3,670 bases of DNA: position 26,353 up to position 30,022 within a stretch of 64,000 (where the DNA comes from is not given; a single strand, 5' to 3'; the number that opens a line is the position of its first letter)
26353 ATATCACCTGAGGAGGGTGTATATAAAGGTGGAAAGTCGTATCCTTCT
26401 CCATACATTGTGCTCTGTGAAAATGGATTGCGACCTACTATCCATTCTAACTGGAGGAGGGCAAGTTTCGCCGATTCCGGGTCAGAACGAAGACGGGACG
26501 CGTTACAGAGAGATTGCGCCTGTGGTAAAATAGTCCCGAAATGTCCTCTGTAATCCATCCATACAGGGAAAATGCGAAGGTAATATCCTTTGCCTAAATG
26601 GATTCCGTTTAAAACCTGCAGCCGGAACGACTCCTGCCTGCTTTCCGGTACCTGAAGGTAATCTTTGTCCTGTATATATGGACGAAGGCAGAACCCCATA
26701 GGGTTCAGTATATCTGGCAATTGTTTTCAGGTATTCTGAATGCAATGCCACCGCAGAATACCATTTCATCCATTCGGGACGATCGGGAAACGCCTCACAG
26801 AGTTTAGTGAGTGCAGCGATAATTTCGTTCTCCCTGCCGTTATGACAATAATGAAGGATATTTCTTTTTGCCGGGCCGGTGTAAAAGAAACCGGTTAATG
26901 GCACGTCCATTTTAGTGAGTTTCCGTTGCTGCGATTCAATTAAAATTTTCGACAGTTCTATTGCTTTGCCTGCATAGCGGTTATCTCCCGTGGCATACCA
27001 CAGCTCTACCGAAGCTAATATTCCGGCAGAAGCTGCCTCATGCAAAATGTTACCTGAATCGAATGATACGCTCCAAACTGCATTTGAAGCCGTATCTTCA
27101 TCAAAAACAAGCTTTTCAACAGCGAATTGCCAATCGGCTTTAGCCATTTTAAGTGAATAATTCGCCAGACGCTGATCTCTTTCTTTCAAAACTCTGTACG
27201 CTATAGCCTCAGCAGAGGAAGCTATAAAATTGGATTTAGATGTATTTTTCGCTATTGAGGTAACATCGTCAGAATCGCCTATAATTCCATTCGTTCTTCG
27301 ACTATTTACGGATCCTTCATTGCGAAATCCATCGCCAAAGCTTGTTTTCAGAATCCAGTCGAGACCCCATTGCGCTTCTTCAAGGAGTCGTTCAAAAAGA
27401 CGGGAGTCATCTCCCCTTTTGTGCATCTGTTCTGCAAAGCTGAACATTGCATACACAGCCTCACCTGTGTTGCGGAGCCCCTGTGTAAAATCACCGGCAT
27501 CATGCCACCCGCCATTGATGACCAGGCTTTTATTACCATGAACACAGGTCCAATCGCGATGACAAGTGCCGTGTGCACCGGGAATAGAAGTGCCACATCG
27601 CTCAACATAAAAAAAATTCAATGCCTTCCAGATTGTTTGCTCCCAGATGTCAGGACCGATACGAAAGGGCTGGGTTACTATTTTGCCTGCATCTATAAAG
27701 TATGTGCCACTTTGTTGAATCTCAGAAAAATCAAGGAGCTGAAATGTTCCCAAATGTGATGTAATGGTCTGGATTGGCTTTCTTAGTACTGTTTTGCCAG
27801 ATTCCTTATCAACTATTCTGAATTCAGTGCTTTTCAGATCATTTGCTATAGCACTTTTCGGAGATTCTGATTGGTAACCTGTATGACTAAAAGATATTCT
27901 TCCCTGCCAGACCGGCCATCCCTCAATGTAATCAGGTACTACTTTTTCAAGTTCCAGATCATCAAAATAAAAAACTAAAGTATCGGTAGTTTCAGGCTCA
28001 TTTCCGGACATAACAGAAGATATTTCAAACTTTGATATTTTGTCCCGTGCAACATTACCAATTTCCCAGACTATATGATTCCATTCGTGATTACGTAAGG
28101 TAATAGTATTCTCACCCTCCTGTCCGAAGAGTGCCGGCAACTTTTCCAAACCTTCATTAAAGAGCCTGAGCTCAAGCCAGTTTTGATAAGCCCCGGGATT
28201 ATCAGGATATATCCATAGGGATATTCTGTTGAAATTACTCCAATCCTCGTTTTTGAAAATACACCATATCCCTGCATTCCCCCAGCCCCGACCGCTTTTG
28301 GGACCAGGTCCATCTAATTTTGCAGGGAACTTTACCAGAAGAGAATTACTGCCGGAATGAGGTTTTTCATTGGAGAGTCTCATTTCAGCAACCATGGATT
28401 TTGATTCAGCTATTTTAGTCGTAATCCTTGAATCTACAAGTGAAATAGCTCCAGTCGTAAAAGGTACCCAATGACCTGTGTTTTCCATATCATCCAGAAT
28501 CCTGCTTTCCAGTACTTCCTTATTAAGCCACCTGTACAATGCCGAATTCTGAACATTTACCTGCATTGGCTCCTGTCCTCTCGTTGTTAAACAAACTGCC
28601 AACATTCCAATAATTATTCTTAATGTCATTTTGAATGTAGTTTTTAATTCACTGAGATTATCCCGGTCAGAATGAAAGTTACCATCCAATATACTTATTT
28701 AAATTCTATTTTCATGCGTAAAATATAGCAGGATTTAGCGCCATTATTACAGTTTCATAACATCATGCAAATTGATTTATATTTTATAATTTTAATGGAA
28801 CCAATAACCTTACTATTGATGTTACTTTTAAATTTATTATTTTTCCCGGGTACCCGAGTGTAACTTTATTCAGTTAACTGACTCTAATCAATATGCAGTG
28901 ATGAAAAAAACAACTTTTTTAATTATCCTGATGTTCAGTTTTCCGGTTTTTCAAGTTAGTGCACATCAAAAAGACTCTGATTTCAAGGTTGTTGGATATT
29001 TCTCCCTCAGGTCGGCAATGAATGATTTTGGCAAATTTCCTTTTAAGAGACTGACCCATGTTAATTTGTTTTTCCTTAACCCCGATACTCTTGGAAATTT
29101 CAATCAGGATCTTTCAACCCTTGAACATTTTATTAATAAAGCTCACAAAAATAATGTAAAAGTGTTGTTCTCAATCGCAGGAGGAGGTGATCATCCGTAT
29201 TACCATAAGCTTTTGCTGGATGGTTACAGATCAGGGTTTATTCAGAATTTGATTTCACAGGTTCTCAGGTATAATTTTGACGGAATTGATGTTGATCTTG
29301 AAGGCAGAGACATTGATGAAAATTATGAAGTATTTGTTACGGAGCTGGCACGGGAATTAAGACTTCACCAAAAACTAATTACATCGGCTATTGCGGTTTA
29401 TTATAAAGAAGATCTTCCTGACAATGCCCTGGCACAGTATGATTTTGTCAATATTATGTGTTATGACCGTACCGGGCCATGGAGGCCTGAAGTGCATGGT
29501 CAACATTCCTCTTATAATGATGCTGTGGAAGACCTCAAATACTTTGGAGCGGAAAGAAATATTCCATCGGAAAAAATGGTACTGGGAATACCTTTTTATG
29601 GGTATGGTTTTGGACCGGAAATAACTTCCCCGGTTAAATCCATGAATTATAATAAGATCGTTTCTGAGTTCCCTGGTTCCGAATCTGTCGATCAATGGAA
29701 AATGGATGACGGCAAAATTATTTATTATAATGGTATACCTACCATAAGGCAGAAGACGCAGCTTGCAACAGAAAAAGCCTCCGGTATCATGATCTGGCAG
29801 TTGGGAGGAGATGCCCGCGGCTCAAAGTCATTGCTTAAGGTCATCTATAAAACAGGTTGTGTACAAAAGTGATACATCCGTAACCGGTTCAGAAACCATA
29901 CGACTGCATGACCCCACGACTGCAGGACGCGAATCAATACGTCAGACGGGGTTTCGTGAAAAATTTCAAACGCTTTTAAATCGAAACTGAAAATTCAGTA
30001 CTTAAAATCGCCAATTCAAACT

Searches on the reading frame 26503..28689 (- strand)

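Call 76: search_protein_families(library=pfam, proteins=[window:26503-28689:-], max_evalue=0.00001)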
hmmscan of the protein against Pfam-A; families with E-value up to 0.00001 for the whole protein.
window:26503-28689:- (728 aa): 2 families
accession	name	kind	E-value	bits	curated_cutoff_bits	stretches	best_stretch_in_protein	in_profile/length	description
PF00759.25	Glyco_hydro_9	-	1.9e-21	77.3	27.7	1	351-581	3-244/444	Glycosyl hydrolase family 9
PF02927.20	CelD_N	-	1.5e-08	35.7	24.6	1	264-336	5-83/86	Cellulase N-terminal ig-like domain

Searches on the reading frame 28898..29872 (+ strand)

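Call 76: search_protein_families(library=pfam, proteins=[window:28898-29872:+], max_evalue=0.00001)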
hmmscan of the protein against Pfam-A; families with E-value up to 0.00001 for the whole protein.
window:28898-29872:+ (324 aa): 1 family
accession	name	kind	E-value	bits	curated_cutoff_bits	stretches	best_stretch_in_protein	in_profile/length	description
PF00704.34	Glyco_hydro_18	-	9.5e-36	124.5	29.6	1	30-305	1-317/317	Glycosyl hydrolases family 18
